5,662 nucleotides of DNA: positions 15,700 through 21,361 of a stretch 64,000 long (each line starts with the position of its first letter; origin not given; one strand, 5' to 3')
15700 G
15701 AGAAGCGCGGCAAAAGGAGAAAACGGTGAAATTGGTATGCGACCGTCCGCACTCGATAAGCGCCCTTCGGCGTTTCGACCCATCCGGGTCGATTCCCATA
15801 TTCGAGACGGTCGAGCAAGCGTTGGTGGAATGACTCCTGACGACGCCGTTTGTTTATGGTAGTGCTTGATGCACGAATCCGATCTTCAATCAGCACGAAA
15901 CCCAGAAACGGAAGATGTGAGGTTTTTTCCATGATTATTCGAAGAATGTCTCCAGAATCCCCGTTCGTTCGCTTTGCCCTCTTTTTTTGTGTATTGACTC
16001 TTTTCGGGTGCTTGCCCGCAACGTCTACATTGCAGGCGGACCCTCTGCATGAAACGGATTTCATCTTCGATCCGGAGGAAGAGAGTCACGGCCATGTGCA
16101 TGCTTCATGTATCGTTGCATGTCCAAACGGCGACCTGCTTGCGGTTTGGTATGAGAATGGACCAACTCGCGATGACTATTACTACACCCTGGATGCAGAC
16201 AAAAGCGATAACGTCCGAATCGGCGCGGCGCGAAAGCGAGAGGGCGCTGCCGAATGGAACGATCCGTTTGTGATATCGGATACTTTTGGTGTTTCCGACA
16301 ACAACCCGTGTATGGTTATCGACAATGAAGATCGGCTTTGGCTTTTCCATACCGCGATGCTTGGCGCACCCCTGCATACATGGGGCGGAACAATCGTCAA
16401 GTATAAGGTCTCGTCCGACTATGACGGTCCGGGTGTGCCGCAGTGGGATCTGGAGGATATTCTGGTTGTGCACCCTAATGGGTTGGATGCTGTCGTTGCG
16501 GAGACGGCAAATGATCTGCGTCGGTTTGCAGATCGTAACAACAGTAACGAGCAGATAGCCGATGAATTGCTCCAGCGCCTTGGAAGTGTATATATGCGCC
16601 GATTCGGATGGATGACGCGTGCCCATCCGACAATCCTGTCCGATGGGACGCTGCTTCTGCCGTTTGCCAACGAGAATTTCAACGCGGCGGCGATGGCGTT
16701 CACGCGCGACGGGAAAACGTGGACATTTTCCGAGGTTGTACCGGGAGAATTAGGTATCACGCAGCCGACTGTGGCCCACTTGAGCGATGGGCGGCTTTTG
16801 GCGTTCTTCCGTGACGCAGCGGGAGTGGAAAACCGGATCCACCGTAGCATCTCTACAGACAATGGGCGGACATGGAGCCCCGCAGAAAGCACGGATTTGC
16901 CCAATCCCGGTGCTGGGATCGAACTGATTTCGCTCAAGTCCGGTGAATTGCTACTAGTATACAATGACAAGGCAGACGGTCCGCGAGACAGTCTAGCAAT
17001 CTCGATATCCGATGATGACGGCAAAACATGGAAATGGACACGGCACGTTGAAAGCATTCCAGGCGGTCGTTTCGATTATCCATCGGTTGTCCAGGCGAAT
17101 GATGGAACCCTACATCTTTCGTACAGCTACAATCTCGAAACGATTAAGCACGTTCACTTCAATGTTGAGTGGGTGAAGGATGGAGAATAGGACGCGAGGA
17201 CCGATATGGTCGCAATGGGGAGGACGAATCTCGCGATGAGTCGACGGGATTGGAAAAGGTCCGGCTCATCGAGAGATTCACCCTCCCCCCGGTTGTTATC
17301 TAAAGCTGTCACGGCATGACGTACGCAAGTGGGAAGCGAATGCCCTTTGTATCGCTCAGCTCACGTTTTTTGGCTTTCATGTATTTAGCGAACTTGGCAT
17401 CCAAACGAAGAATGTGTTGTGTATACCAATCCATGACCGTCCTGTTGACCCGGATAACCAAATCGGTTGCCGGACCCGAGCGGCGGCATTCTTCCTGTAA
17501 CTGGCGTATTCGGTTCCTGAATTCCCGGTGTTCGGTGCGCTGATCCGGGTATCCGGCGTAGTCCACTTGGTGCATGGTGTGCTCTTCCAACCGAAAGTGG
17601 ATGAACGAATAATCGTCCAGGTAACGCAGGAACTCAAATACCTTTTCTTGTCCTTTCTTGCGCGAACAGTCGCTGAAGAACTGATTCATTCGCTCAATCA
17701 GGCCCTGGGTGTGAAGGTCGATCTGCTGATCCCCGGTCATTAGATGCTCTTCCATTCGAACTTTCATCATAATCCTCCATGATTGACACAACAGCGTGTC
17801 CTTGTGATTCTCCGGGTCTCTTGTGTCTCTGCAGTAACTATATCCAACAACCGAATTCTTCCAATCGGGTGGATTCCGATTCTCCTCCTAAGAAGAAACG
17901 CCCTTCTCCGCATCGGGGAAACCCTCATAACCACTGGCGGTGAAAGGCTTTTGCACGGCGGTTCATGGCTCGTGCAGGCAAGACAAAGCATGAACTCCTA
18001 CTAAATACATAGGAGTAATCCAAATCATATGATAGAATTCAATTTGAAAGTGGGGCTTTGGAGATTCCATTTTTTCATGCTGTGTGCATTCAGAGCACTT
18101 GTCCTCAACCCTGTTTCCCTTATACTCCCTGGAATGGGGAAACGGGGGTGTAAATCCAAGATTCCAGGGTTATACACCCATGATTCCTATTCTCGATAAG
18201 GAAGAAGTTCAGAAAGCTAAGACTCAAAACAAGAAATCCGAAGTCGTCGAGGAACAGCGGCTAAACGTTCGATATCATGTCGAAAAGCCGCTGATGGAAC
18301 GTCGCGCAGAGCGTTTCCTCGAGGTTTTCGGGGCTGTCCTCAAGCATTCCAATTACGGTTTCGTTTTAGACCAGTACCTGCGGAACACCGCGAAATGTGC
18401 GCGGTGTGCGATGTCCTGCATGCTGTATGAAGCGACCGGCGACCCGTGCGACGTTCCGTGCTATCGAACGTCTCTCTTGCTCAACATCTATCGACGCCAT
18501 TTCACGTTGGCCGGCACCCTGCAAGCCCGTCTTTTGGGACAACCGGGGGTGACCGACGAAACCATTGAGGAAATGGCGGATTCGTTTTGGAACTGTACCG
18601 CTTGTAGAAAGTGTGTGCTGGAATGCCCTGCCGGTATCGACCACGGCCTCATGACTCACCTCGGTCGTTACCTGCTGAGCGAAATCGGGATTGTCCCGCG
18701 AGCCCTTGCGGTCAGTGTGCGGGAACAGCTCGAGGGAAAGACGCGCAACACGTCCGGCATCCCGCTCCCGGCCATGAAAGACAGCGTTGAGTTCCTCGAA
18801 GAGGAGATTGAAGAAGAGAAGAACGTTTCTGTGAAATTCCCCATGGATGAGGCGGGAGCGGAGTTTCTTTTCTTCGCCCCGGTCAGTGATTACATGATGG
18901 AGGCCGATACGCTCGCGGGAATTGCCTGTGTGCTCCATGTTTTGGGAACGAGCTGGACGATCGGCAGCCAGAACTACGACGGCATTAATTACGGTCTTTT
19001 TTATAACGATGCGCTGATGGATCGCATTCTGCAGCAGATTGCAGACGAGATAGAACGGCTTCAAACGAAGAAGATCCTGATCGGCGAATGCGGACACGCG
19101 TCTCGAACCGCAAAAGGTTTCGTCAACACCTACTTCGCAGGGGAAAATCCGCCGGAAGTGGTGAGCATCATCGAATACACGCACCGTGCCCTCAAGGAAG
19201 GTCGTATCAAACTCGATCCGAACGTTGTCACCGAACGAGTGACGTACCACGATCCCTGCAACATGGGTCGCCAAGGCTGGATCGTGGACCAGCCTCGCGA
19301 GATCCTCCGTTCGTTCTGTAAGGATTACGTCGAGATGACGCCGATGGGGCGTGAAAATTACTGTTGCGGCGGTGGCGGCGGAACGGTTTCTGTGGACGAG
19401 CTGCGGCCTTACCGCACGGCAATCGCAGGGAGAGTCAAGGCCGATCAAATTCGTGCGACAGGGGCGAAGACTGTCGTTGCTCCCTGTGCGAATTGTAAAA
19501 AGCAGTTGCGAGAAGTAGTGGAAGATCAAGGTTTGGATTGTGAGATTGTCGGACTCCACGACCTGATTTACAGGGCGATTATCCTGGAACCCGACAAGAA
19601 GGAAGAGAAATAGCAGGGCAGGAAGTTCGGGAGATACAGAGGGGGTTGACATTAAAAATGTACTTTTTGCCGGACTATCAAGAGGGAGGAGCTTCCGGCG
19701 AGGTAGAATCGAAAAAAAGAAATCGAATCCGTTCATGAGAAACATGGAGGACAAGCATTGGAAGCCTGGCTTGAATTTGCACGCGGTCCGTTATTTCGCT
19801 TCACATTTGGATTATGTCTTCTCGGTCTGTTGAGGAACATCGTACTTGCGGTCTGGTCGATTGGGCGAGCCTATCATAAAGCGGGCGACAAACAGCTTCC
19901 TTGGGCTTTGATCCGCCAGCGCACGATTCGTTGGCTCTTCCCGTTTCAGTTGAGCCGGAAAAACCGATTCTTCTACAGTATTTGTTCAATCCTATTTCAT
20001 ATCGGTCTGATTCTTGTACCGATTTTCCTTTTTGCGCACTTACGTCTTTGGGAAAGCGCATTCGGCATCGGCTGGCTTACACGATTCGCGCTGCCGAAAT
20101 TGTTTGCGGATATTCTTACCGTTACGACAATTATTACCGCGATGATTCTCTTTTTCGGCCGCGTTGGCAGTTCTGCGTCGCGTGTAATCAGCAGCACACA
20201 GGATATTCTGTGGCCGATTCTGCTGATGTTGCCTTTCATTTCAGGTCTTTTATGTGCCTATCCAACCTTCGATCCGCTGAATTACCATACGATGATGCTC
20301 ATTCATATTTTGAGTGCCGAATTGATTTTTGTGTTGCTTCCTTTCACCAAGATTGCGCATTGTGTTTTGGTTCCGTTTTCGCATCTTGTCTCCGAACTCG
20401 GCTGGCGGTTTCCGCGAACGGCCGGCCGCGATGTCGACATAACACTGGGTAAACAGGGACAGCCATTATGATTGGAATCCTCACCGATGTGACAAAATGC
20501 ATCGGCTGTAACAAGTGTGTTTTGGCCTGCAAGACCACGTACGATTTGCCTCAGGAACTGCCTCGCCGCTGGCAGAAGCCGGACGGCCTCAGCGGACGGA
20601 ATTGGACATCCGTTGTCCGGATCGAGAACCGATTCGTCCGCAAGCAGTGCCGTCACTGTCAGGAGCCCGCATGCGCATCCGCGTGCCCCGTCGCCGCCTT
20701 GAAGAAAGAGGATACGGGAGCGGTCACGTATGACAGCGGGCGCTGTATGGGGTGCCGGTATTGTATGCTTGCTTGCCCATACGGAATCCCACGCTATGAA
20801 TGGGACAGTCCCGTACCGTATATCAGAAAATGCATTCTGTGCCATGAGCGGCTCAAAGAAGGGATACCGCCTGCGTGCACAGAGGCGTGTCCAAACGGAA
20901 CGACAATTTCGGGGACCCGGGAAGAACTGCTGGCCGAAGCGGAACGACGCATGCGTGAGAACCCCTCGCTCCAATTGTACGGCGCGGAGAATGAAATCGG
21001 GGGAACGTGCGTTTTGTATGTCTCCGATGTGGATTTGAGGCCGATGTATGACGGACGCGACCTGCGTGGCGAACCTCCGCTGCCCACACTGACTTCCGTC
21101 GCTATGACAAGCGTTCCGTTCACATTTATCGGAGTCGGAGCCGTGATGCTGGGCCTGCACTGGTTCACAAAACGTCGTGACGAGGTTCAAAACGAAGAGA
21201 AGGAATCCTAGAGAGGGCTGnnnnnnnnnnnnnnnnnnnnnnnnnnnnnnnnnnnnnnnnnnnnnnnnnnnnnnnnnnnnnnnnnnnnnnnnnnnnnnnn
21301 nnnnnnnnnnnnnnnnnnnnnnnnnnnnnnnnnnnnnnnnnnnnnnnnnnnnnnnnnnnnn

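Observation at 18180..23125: Rearranged Hmc/DsrMKJOP-like transmembrane redox complex with an NrfD-hexaheme cytochrome fusion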

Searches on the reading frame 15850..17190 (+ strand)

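Call 31: search_protein_families(library=pfam, proteins=[window:15850-17190:+], max_evalue=0.001)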
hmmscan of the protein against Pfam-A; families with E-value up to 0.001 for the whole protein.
window:15850-17190:+ (446 aa): 3 families
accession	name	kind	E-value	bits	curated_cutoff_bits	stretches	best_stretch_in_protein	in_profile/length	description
PF13088.12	BNR_2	-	1.2e-43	149.9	31.4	2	257-423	113-277/277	BNR repeat-like domain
PF13859.12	BNR_3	-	1e-07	32.2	27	1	263-345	131-213/308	BNR repeat-like domain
PF02012.26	BNR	-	0.00061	19.8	27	0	334-344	2-12/12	BNR/Asp-box repeat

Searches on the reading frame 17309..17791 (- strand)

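Call 31: search_protein_families(library=pfam, proteins=[window:17309-17791:-], max_evalue=0.001)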
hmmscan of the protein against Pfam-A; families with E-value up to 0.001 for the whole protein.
window:17309-17791:- (160 aa): 1 family
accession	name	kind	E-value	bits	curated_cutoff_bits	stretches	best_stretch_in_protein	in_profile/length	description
PF01814.28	Hemerythrin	-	3.1e-09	37.8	25.3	1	24-134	6-123/127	Hemerythrin HHE cation binding domain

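Call 65: search_protein_families(library=ncbifam, proteins=[window:17309-17791:-], max_evalue=1e-8)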
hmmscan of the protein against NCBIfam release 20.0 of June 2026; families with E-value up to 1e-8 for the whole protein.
window:17309-17791:- (160 aa): 3 families
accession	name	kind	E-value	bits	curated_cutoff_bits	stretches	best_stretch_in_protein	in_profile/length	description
NF033749.1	bact_hemeryth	subfamily_domain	1.1e-22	80.5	84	1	14-139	5-129/129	bacteriohemerythrin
TIGR02481.1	hemeryth_dom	domain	1.7e-22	79.8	51.75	1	14-138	3-126/126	hemerythrin domain-containing protein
NF002007.0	PRK00808.1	equivalog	5.6e-12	46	109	1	8-148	1-137/156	bacteriohemerythrin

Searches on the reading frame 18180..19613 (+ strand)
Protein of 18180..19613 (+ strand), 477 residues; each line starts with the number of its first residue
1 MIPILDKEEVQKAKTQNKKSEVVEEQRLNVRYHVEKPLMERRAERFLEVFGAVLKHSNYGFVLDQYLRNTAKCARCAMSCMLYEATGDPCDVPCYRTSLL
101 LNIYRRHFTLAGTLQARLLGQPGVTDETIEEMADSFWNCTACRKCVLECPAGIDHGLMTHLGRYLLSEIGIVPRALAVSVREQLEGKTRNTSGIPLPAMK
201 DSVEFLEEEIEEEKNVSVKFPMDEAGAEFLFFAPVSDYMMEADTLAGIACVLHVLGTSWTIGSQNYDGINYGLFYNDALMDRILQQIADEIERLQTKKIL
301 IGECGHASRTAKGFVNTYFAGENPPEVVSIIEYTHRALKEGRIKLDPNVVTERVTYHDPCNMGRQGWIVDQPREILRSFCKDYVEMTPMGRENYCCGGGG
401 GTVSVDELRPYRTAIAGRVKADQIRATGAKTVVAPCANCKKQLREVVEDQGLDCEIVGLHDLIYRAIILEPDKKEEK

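Call 3: search_protein_families(library=pfam, proteins=[window:18180-19613:+], max_evalue=0.01)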
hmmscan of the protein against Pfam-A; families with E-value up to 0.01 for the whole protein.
window:18180-19613:+ (477 aa): 5 families
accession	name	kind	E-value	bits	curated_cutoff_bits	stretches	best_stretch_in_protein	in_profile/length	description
PF02754.22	CCG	-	7.6e-13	48.8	20.6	1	354-444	1-85/85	Cysteine-rich domain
PF13183.11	Fer4_8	-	4.9e-06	27.4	27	1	72-153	7-68/68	4Fe-4S dicluster domain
PF12838.12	Fer4_7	-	0.00024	21.9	27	1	72-153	4-52/52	4Fe-4S dicluster domain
PF13187.11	Fer4_9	-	0.0019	18.6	27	1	72-152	4-50/52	4Fe-4S dicluster domain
PF13534.11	Fer4_17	-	0.0031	18.5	22.2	0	72-154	4-61/61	4Fe-4S dicluster domain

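Call 4: search_protein_families(library=ncbifam, proteins=[window:18180-19613:+], max_evalue=0.01)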
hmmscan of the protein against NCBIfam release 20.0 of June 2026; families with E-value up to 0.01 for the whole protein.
window:18180-19613:+ (477 aa): 10 families
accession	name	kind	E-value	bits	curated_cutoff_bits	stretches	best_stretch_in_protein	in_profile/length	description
NF045796.1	DsrK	equivalog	1.3e-88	297.7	400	1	19-473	4-441/453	sulfate reduction electron transfer complex DsrMKJOP subunit DsrK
NF045711.1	sulf_resp_HmcF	equivalog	1.3e-65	222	750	1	64-468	56-450/457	sulfate respiration complex iron-sulfur protein HmcF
NF045724.1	ferredox_TmcB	equivalog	4.9e-64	216.5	735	1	38-466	12-427/430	electron transfer complex ferredoxin TmcB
NF004898.0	PRK06259.1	equivalog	2.7e-22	79.1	385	1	345-465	370-486/488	fumarate reductase (CoM/CoB) subunit TfrB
NF045670.1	quin_L_LdhH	equivalog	9.3e-18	63.8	800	1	331-461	580-703/706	L-lactate dehydrogenase (quinone) large subunit LdhH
NF008369.0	PRK11168.1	equivalog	4.6e-11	42.3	278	1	326-446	270-383/401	anaerobic glycerol-3-phosphate dehydrogenase subunit C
TIGR03379.1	glycerol3P_GlpC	equivalog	1e-08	34.4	279.9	1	327-446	268-380/397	anaerobic glycerol-3-phosphate dehydrogenase subunit GlpC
NF008434.0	PRK11274.1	equivalog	1.9e-07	30.4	333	1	62-169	17-105/409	glycolate oxidase subunit GlcF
NF045663.1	diclust_near_Sec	equivalog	1.3e-06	26.9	530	1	346-445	528-620/759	pyridine nucleotide-disulfide oxidoreductase/dicluster-binding protein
NF009226.0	PRK12576.1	equivalog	0.0013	18.1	344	1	124-158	195-229/317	succinate dehydrogenase/fumarate reductase iron-sulfur subunit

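Call 36: search_solved_structures(query=window:18180-19613:+, max_evalue=0.01)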
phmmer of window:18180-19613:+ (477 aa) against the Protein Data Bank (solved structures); distinct sequences matched with E-value up to 0.01: 1.
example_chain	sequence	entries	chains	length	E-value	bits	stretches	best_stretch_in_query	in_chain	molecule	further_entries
9ojn_A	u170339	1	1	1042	3.7e-13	52.2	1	133-451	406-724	Iron-sulfur-binding reductase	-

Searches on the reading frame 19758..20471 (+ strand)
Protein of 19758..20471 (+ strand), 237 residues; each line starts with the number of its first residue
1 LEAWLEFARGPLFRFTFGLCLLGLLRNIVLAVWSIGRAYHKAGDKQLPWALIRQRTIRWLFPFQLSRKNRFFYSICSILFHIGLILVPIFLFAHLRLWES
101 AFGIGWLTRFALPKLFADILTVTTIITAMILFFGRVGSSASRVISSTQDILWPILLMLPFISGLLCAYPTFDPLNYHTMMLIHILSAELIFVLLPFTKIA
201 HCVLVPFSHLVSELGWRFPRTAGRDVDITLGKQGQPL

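Call 3: search_protein_families(library=pfam, proteins=[window:19758-20471:+], max_evalue=0.01)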
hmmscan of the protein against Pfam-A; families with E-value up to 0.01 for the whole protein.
window:19758-20471:+ (237 aa): 1 family
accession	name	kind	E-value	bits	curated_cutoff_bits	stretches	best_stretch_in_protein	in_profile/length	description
PF02665.19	Nitrate_red_gam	-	6.6e-07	29.6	22.9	2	74-168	45-142/217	Nitrate reductase gamma subunit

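Call 4: search_protein_families(library=ncbifam, proteins=[window:19758-20471:+], max_evalue=0.01)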
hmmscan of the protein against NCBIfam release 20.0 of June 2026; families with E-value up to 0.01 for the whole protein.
window:19758-20471:+ (237 aa): 4 families
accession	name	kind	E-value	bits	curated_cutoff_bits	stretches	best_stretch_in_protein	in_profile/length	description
NF045716.1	sulf_resp_HmcE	equivalog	1.3e-32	113.3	275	1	6-208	3-203/226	sulfate respiration complex protein HmcE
NF045723.1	memb_anch_TmcC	equivalog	1.4e-32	113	240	1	5-209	4-202/218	TmcC family electron transfer complex membrane anchor subunit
NF038018.1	qmoC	equivalog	0.00027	20.5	300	1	102-203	252-352/360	quinone-interacting membrane-bound oxidoreductase complex subunit QmoC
TIGR00351.1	narI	equivalog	0.0011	18.9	105.55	0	73-170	48-147/225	respiratory nitrate reductase subunit gamma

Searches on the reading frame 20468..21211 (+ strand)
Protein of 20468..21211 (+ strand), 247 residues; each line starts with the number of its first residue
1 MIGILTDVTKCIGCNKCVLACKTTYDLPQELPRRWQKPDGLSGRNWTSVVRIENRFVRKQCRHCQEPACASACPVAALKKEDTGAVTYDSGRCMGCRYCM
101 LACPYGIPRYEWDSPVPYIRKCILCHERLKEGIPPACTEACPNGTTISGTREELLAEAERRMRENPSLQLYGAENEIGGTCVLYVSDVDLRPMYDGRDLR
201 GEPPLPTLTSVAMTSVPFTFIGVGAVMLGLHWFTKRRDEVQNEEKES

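Call 3: search_protein_families(library=pfam, proteins=[window:20468-21211:+], max_evalue=0.01)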
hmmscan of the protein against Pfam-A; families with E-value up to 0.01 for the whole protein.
window:20468-21211:+ (247 aa): 12 families
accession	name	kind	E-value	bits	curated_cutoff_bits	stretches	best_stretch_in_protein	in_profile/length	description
PF13247.11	Fer4_11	-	4.8e-23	81.7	26.2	1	55-149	4-98/100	4Fe-4S dicluster domain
PF12838.12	Fer4_7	-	9.2e-13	48.9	27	2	60-107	1-52/52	4Fe-4S dicluster domain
PF13187.11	Fer4_9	-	2.5e-12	47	27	2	92-144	1-50/52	4Fe-4S dicluster domain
PF12797.12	Fer4_2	-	2.5e-12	46.3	24.5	2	85-105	2-22/22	4Fe-4S binding domain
PF00037.32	Fer4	-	1.3e-10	41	21.1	2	86-107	1-22/24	4Fe-4S binding domain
PF13237.11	Fer4_10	-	1.1e-09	38.5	25.5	3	57-104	5-53/53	4Fe-4S dicluster domain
PF12837.12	Fer4_6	-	1.8e-08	34.4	25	2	86-107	2-23/24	4Fe-4S binding domain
PF14697.11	Fer4_21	-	8.2e-07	29.5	35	2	59-104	6-52/59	4Fe-4S dicluster domain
PF13484.11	Fer4_16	-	4.1e-05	24.7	30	0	91-105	51-65/66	4Fe-4S double cluster binding domain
PF12800.12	Fer4_4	-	5.8e-05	23.5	24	0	92-106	3-17/17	4Fe-4S binding domain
PF13183.11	Fer4_8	-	0.00024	22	27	0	8-24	2-18/68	4Fe-4S dicluster domain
PF12798.12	Fer4_3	-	0.00034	21.7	27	0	93-107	1-15/15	4Fe-4S binding domain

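Call 4: search_protein_families(library=ncbifam, proteins=[window:20468-21211:+], max_evalue=0.01)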
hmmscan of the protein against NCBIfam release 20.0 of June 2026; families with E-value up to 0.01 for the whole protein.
window:20468-21211:+ (247 aa): 43 families (the best 25 are shown)
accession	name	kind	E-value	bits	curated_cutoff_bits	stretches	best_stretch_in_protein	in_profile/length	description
NF045715.1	sulf_resp_HmcB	equivalog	6e-63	212.8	420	1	2-246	37-294/307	sulfate respiration complex iron-sulfur protein HmcB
NF008134.0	PRK10882.1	equivalog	5.9e-53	180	263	1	2-168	39-225/329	hydrogenase 2 operon protein HybA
TIGR01582.1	FDH-beta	equivalog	5.7e-32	110.9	334.7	1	2-194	22-230/283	formate dehydrogenase subunit beta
TIGR02951.1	DMSO_dmsB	equivalog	9.7e-32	110.2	214.1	1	3-154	3-156/161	DMSO/selenate family reductase complex B subunit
NF045797.1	DsrO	equivalog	1.9e-29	102.8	200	1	3-170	45-221/235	sulfate reduction electron transfer complex DsrMKJOP subunit DsrO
NF041715.1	arsenate_red_ArrB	equivalog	1.3e-27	96.9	450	2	2-115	3-111/233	arsenate respiratory reductase iron-sulfur subunit ArrB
TIGR03149.1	cyt_nit_nrfC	equivalog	1.8e-26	92.9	377.6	1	3-184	40-214/225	cytochrome c nitrite reductase Fe-S protein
NF011569.0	PRK14993.1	equivalog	1.3e-25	90.2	416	1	3-151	45-188/244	tetrathionate reductase subunit TtrB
TIGR03478.1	DMSO_red_II_bet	subfamily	4.7e-21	75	480.7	1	56-150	126-219/321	DMSO reductase family type II enzyme, iron-sulfur subunit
NF038355.1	FDH3_beta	equivalog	1.6e-20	73.9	240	1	4-115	5-108/180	formate dehydrogenase FDH3 subunit beta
NF042979.1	EthbenzDh_ebdB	equivalog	9.5e-20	70.7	740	1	56-153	148-244/354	ethylbenzene dehydrogenase subunit beta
NF041782.1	mnquin_red_QrcC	equivalog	9.6e-20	71.2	400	1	3-115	2-123/239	menaquinone reductase iron-sulfur cluster-binding subunit QrcC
TIGR01660.1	narH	equivalog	3.6e-19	68.6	524.05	1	58-142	180-263/492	nitrate reductase subunit beta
NF009408.0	PRK12769.1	equivalog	6.9e-19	67.4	1003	1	4-163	5-158/659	formate-dependent uric acid utilization protein AegA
NF007658.0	PRK10330.1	equivalog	1.2e-18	67.3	260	1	4-107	5-103/181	electron transport protein HydN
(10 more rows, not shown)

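Call 58: find_homologous_proteins(query=window:20468-21211:+)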
Query window:20468-21211:+ (247 aa): 4097 proteins with E <= 0.001 among 4742 candidates; the best 120 are listed.
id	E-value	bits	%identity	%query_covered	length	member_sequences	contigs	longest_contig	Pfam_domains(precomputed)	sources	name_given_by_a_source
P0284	1.3e-152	524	88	100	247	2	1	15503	PF14697.12,PF12797.13,PF12837.13,PF13247.12,PF00037.33,PF13484.12,PF12838.13,PF13237.12,PF13187.12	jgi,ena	-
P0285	1.5e-131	455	77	100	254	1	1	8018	PF14697.12,PF12797.13,PF12837.13,PF13247.12,PF00037.33,PF13484.12,PF12838.13,PF13237.12,PF13187.12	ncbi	ncbi:MAG: 4Fe-4S dicluster domain-containing protein [bacterium]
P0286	2.0e-129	448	76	99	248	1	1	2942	PF12797.13,PF12837.13,PF13247.12,PF00037.33,PF12838.13,PF13237.12,PF13187.12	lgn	-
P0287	1.2e-127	443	74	99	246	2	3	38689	PF14697.12,PF12797.13,PF12837.13,PF13247.12,PF00037.33,PF12838.13,PF13237.12,PF13187.12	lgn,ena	-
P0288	1.4e-126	439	73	100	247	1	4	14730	PF14697.12,PF12797.13,PF12837.13,PF13247.12,PF00037.33,PF12838.13,PF13237.12,PF13187.12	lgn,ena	-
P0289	4.4e-124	431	72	98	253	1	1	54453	PF12797.13,PF12837.13,PF13247.12,PF00037.33,PF12838.13,PF13237.12,PF13187.12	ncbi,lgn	-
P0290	1.6e-123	429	73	98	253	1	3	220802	PF12797.13,PF12837.13,PF13247.12,PF00037.33,PF12798.13,PF13484.12,PF12838.13,PF13237.12,PF12800.13,PF13187.12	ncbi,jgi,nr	ncbi:MAG: 4Fe-4S dicluster domain-containing protein [Candidatus Omnitrophota bacterium]|jgi:formate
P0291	7.2e-107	375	63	100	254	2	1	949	PF14697.12,PF12797.13,PF12837.13,PF13247.12,PF00037.33,PF12838.13,PF13237.12,PF13187.12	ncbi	-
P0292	7.7e-103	361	62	99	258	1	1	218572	PF12797.13,PF12837.13,PF13247.12,PF00037.33,PF12798.13,PF12838.13,PF13237.12,PF13187.12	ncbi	-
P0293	8.6e-103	361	63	100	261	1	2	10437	PF12797.13,PF12837.13,PF13247.12,PF00037.33,PF12798.13,PF12838.13,PF13237.12,PF13187.12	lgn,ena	-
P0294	3.9e-102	359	62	99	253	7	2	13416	PF12797.13,PF12837.13,PF13247.12,PF00037.33,PF12798.13,PF12838.13,PF13237.12,PF13187.12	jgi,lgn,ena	-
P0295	6.5e-102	358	62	99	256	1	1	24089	PF12797.13,PF12837.13,PF13247.12,PF00037.33,PF12798.13,PF13484.12,PF12838.13,PF13237.12,PF13187.12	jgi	-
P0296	9.1e-102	358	64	98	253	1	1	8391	PF14697.12,PF12797.13,PF12837.13,PF13247.12,PF00037.33,PF12798.13,PF12838.13,PF13237.12,PF13187.12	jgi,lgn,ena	-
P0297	1.8e-101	357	62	98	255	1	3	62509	PF12797.13,PF12837.13,PF13247.12,PF00037.33,PF12798.13,PF13484.12,PF12838.13,PF13237.12,PF12800.13,PF13187.12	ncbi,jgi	-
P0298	3.0e-101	356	61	100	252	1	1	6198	PF12797.13,PF12837.13,PF13247.12,PF00037.33,PF12838.13,PF13237.12,PF13187.12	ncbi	-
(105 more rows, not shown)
